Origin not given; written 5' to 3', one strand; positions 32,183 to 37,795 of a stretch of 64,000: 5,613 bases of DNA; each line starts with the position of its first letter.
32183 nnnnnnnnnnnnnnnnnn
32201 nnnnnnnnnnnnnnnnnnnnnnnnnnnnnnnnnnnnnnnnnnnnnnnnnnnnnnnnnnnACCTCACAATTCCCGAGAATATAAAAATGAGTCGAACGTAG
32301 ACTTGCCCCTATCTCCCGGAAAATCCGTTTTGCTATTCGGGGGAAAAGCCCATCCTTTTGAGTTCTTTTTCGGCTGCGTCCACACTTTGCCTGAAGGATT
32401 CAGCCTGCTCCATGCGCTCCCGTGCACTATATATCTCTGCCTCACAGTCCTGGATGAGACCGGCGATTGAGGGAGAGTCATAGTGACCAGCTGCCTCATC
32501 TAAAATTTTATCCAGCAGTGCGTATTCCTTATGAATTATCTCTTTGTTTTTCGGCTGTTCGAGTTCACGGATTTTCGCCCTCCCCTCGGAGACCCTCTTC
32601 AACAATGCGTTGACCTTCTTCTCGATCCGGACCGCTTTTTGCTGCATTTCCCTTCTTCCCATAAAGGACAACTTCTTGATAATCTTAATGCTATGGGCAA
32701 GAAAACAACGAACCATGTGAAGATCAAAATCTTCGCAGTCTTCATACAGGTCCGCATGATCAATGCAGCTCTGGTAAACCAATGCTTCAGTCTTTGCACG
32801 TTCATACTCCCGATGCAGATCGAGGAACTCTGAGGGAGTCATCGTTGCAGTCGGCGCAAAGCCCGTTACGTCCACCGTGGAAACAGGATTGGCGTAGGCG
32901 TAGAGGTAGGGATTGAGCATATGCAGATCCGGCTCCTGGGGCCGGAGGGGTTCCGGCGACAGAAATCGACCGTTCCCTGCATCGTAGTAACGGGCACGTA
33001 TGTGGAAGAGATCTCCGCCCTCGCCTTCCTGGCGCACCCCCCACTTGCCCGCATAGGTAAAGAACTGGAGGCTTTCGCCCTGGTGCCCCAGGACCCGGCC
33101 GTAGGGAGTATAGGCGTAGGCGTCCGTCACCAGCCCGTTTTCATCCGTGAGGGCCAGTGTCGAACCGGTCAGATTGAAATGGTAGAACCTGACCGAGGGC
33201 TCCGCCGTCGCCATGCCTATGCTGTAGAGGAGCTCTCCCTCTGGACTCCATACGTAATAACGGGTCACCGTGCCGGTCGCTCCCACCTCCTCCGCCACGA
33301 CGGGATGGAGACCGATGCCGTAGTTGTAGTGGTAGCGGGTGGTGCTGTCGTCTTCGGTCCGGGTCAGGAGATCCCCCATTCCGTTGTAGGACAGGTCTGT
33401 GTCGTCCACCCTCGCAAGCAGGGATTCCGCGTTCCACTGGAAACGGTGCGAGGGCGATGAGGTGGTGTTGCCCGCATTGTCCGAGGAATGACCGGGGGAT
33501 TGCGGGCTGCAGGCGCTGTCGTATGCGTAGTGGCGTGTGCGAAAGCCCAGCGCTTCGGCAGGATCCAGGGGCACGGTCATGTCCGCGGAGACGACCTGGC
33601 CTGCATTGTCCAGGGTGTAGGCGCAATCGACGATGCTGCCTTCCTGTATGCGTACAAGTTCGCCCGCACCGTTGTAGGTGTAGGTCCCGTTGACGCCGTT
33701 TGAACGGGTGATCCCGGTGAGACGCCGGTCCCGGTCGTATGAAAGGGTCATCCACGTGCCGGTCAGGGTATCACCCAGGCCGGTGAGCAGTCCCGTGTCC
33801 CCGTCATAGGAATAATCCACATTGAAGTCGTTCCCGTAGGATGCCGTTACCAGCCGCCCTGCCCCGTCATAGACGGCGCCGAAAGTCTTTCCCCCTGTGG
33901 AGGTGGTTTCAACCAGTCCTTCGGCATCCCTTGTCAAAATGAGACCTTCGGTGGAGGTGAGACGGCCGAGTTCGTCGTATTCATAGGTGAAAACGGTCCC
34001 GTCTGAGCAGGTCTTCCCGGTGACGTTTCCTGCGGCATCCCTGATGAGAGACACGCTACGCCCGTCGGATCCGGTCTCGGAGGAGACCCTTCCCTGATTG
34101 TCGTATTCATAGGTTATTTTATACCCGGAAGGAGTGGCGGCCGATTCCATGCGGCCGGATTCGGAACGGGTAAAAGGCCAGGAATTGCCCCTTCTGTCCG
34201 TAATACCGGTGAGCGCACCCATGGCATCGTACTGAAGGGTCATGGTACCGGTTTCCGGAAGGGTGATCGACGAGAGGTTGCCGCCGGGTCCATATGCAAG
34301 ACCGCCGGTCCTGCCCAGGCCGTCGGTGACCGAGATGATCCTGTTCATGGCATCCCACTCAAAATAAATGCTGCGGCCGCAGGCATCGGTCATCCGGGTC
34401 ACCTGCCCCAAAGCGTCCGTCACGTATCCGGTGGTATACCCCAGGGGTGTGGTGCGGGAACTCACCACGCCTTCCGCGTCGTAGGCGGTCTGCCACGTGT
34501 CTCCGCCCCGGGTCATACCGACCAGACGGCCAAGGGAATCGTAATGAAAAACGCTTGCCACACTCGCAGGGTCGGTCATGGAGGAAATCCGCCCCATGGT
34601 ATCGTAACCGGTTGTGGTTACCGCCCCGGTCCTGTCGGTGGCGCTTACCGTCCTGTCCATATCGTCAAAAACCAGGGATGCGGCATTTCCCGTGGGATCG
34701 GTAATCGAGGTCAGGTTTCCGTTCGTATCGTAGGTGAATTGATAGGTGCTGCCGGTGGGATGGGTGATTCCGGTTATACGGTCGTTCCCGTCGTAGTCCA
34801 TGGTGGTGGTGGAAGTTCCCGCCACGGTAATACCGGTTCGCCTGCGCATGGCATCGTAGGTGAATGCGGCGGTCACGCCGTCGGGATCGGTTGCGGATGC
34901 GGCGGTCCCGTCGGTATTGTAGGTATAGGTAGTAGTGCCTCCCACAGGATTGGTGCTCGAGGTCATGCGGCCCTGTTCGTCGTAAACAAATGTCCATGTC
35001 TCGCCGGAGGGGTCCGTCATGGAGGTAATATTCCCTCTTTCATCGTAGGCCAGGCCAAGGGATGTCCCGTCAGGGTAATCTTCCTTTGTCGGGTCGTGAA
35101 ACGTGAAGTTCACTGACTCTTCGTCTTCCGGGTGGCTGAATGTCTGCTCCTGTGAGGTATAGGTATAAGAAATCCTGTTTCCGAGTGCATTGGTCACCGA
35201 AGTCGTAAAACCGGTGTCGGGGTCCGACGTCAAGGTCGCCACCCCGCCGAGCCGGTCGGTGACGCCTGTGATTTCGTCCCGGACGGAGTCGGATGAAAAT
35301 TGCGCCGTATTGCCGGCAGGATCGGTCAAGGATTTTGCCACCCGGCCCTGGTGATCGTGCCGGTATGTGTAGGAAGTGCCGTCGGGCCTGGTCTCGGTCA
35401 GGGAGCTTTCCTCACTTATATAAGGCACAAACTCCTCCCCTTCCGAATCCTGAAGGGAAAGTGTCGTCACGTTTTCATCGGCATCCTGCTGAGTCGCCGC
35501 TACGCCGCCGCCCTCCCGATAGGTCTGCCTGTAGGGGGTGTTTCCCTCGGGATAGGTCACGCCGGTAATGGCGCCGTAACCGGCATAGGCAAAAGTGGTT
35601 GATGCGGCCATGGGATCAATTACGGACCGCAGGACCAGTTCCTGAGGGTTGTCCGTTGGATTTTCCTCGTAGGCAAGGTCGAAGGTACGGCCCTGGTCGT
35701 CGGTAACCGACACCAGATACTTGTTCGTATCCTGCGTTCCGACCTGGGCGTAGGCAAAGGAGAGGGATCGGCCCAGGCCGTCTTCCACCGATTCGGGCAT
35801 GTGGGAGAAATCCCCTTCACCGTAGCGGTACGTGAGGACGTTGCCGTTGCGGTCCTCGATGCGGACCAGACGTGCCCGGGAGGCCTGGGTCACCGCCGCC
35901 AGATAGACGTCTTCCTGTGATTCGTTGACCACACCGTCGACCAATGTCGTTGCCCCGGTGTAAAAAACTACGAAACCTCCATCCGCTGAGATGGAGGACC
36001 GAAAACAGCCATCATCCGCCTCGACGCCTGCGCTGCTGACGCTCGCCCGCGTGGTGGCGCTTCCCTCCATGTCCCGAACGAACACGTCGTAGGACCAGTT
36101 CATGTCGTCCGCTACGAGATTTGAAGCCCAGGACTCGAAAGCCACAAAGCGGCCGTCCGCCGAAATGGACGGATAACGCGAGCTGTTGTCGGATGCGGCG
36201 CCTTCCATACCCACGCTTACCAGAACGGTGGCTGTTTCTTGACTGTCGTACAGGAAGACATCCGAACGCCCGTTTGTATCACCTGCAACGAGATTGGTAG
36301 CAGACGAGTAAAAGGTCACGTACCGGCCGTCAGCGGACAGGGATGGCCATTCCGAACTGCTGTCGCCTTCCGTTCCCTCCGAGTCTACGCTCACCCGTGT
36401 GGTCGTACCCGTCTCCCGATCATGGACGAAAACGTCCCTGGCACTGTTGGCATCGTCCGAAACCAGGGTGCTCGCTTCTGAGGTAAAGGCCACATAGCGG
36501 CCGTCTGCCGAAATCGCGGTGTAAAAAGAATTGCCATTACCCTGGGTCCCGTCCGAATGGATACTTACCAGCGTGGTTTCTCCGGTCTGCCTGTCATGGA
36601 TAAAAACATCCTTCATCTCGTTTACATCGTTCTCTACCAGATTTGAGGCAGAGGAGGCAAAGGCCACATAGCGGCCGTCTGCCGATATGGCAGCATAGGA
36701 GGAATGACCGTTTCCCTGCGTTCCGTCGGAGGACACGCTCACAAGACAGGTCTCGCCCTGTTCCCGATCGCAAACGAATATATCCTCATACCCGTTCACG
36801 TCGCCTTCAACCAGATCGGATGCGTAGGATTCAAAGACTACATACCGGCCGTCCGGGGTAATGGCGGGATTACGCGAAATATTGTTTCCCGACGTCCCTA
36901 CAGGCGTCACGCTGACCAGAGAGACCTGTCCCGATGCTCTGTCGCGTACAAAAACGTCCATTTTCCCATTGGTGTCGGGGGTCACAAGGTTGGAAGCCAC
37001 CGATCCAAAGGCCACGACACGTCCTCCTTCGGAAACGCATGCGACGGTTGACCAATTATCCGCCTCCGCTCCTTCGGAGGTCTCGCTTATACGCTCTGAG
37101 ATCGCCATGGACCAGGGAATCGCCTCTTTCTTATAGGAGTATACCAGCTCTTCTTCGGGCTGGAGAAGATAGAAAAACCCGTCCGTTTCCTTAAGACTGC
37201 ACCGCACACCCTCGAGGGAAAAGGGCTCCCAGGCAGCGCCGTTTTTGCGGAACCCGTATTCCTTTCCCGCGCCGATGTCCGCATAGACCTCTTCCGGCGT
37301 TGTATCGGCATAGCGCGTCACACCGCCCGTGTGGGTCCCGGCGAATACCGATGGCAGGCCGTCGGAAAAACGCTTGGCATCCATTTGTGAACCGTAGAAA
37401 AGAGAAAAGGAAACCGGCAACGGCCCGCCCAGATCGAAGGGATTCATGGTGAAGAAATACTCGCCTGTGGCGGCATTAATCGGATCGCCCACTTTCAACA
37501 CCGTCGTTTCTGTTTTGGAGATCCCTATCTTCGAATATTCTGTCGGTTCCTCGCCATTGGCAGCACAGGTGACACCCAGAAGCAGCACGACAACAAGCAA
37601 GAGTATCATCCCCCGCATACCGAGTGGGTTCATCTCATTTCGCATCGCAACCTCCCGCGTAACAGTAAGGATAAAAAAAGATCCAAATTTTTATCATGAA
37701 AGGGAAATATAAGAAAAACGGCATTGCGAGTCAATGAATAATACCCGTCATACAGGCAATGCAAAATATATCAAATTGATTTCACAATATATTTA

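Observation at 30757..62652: Secreted RHS cocoon / YD-dockerin / giant adhesin-like gene neighbourhood with no recognisable delivery machinery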

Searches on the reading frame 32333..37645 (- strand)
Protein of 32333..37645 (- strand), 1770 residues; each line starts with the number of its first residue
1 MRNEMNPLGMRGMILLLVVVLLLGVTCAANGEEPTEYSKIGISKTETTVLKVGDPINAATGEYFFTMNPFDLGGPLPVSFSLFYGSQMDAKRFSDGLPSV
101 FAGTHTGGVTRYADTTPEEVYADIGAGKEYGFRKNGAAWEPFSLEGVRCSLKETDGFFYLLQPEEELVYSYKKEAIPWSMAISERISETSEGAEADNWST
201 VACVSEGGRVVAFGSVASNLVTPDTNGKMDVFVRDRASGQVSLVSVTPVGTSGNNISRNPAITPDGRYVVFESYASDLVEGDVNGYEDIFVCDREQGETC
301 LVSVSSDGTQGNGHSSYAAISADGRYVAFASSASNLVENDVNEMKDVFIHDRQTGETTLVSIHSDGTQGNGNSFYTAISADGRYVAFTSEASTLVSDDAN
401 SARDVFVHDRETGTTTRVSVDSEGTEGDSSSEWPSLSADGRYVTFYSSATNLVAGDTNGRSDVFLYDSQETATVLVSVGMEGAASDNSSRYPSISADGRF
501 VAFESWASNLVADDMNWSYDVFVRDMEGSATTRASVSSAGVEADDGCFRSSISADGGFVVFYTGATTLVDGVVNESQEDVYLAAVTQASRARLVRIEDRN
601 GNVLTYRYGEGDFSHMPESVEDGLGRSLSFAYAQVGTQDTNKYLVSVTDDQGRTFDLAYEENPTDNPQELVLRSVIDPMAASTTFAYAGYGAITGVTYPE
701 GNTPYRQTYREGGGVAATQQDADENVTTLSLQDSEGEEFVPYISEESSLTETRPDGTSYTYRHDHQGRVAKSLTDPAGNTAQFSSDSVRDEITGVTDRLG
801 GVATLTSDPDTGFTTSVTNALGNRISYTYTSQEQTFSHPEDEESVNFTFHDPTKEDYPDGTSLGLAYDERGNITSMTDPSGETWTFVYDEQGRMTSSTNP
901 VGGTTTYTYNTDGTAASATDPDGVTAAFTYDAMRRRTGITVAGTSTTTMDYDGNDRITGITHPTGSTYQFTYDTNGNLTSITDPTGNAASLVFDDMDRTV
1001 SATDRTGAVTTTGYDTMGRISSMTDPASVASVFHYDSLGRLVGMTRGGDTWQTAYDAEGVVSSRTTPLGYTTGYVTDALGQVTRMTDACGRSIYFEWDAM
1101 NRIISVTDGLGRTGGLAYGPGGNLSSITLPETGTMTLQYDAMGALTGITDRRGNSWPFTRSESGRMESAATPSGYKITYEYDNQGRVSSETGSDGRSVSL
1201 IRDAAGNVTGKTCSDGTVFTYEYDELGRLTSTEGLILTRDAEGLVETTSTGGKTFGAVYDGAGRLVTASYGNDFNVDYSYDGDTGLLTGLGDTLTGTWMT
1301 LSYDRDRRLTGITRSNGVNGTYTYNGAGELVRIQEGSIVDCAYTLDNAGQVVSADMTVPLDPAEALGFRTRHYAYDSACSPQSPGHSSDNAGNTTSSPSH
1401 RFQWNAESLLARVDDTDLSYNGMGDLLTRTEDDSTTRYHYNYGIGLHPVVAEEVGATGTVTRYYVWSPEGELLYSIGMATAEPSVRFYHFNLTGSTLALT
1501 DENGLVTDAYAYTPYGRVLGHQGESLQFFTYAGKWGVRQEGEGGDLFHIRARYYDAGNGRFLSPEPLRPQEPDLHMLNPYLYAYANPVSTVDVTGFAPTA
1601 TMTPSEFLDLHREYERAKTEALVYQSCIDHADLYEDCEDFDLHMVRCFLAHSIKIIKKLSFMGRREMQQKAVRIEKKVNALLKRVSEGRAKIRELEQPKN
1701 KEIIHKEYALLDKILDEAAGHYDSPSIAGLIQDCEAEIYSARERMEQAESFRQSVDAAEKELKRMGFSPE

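Call 4: search_protein_families(library=pfam, proteins=[window:32333-37645:-], max_evalue=0.01)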
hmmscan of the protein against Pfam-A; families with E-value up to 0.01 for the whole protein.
window:32333-37645:- (1770 aa): 5 families
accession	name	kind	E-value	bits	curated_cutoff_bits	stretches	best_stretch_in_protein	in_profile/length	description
PF05593.20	RHS_repeat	-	6.9e-70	230.7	22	10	867-904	1-38/38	RHS Repeat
PF07676.18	PD40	-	7.3e-16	58.1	20.9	1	251-280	5-31/38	WD40-like Beta Propeller Repeat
PF20148.4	DUF6531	-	1.6e-06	28.8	24.1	1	53-90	1-38/74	Domain of unknown function (DUF6531)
PF15283.12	DUF4595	-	0.001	19.5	34.2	0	866-989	2-137/202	Domain of unknown function (DUF4595) with porin-like fold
PF03527.20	RHS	-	0.0022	18.3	27.9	0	1485-1507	1-23/38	RHS protein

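Call 21: search_protein_families(library=ncbifam, proteins=[window:32333-37645:-], max_evalue=0.01)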
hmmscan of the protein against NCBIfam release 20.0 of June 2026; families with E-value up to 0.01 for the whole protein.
window:32333-37645:- (1770 aa): 4 families
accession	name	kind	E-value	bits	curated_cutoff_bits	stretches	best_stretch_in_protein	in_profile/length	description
TIGR01643.1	YD_repeat_2x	repeat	5e-59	194.6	15.8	6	867-908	1-42/42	YD repeat-containing protein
NF041261.1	RHS_core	equivalog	1.1e-37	129.5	2000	4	811-1054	436-686/1261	RHS element core protein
TIGR03696.1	Rhs_assc_core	domain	2.8e-13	50.2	32.5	1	1512-1595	1-75/76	RHS repeat-associated core domain-containing protein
NF053518.1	DipepPtdsDpp5Prph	equivalog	3.5e-09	35.7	900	2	318-448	200-317/655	dipeptidyl-peptidase Dpp5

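Call 46: search_solved_structures(query=window:32333-37645:-, max_evalue=0.001)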
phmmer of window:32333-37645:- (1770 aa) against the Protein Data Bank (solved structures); distinct sequences matched with E-value up to 0.001: 20.
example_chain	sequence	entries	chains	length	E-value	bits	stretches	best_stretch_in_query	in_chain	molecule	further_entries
7q97_A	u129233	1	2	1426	4e-36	127.2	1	872-1267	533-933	Rhs family protein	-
8h8a_A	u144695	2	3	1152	1.5e-35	125.3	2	858-1194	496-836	Putative Rhs-family protein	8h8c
8h8b_A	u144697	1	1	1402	3.7e-34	120.7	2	859-1194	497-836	Putative Rhs-family protein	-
7pq5_L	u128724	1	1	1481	1.6e-30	108.6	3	870-1112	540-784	Tre23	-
8qjc_A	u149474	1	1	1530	1.4e-27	98.9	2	862-1036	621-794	T6SS-associated Rhs core and toxin domain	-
8qjb_A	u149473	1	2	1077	3.6e-27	97.5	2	861-1036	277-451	T6SS-associated Rhs core domain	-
8qja_A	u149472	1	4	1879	2.3e-26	94.9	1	858-1335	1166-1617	Putative type VI secretion system YD repeat-containing Rhs element Vgr protein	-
8qjd_A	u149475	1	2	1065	1.6e-25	92.1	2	867-1036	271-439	Salmonella bongori Rhs core domain (residues 360-1420)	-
8uy4_A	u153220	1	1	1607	4.5e-25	90.6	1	857-1046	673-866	Tse15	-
8uxt_A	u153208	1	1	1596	4.6e-25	90.6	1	857-1046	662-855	Tse15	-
8cp6_B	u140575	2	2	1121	4e-24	87.4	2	852-1043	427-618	Toxin protein Tse5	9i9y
9ifo_A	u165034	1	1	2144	4.5e-19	70.7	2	884-1038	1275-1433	Teneurin-Like Protein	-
9pt5_A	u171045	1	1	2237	9.4e-19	69.6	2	884-1038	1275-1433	Teneurin-like protein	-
8fia_A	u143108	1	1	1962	2.1e-07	32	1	1072-1185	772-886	Teneurin-m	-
6fay_A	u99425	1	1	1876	8.1e-06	26.8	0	990-1591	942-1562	Odz3 protein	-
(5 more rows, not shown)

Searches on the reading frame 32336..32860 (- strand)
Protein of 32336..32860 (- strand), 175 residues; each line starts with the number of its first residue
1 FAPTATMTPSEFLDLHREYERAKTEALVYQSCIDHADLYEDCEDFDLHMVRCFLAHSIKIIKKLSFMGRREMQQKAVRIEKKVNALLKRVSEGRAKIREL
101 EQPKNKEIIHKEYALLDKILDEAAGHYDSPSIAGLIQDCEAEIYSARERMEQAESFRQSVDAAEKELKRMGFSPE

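Call 62: search_protein_families(library=pfam, proteins=[window:32336-32860:-], max_evalue=1)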
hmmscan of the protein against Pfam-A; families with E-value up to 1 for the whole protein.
seq(175 aa): 2 families
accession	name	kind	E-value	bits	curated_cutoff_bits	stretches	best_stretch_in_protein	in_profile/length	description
PF10046.14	BLOC1_2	-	0.021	15.6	33.4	1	107-170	16-77/96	Biogenesis of lysosome-related organelles complex-1 subunit 2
PF24219.2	DUF7438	-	0.34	11.7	25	0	17-46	14-44/57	Family of unknown function (DUF7438)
